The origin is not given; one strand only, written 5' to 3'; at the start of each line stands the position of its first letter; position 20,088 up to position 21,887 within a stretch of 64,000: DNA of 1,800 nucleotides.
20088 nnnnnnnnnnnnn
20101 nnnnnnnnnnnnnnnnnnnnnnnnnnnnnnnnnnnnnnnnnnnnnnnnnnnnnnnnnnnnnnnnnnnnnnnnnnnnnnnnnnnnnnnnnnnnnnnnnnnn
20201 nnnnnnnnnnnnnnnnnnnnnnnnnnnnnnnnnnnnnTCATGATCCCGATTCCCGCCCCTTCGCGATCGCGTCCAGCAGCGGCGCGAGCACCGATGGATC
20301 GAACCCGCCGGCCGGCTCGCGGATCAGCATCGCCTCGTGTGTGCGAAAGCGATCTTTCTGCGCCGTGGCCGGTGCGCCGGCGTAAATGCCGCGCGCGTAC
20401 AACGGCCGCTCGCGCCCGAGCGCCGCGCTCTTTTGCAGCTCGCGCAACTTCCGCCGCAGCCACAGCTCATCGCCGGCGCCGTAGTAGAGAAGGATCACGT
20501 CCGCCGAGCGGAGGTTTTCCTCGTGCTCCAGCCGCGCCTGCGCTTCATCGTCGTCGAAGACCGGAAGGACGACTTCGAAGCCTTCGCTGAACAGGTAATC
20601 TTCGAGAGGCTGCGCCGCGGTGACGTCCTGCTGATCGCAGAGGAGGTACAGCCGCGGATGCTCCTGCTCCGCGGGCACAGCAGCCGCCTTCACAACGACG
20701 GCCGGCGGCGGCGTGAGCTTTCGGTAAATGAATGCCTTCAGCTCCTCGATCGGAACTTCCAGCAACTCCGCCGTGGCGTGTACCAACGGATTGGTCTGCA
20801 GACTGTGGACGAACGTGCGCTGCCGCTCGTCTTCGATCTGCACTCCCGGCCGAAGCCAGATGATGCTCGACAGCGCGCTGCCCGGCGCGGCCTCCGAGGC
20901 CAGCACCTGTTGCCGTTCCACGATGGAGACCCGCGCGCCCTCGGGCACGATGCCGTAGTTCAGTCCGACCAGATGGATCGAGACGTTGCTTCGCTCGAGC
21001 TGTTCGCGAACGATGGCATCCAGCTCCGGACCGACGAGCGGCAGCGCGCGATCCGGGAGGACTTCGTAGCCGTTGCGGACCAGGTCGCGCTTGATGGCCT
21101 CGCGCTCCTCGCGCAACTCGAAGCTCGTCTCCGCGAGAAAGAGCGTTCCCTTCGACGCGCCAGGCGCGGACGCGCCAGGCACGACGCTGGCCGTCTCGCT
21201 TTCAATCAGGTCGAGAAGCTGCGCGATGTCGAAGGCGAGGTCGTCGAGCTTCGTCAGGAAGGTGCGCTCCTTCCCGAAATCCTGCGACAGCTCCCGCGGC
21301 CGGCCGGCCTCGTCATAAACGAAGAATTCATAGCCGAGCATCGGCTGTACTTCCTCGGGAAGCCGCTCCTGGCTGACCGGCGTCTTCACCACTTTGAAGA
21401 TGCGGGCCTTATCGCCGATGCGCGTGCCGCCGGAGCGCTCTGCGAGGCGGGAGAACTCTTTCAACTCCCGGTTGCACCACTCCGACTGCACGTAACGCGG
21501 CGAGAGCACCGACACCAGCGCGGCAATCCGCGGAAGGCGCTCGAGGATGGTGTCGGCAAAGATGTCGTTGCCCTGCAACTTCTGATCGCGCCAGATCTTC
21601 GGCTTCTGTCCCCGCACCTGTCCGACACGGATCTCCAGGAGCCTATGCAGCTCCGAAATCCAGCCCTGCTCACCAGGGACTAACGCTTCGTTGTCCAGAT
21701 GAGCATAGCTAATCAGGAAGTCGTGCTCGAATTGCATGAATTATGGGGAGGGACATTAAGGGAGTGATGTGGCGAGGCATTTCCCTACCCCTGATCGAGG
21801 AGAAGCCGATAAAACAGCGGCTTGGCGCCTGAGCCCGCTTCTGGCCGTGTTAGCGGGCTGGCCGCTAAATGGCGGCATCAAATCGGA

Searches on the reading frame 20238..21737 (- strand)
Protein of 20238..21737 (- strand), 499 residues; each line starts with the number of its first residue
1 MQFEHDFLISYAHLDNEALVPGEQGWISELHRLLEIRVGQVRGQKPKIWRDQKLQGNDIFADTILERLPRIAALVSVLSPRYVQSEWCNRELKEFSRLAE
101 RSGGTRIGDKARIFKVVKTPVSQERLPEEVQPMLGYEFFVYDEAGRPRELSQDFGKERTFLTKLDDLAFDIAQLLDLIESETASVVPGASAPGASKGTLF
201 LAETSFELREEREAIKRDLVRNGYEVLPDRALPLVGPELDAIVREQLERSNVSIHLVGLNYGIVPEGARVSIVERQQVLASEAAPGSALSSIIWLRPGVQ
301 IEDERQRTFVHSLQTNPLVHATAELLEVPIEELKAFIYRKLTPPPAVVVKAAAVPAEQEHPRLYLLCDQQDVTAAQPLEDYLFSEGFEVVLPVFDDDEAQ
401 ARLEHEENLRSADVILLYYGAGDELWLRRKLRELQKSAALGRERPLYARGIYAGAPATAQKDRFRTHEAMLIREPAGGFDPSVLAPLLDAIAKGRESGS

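Call 32: search_protein_families(library=pfam, proteins=[window:20238-21737:-], max_evalue=0.01)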
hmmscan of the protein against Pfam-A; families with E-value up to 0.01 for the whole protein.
window:20238-21737:- (499 aa): 3 families
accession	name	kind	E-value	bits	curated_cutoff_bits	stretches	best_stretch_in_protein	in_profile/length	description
PF13676.11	TIR_2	-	2.3e-10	41.5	28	1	9-105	3-84/122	TIR domain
PF13271.11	DUF4062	-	0.00015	22.3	24.7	1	200-276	3-78/82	Domain of unknown function (DUF4062)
PF01582.25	TIR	-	0.0018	18.6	21.3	1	52-100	37-85/179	TIR domain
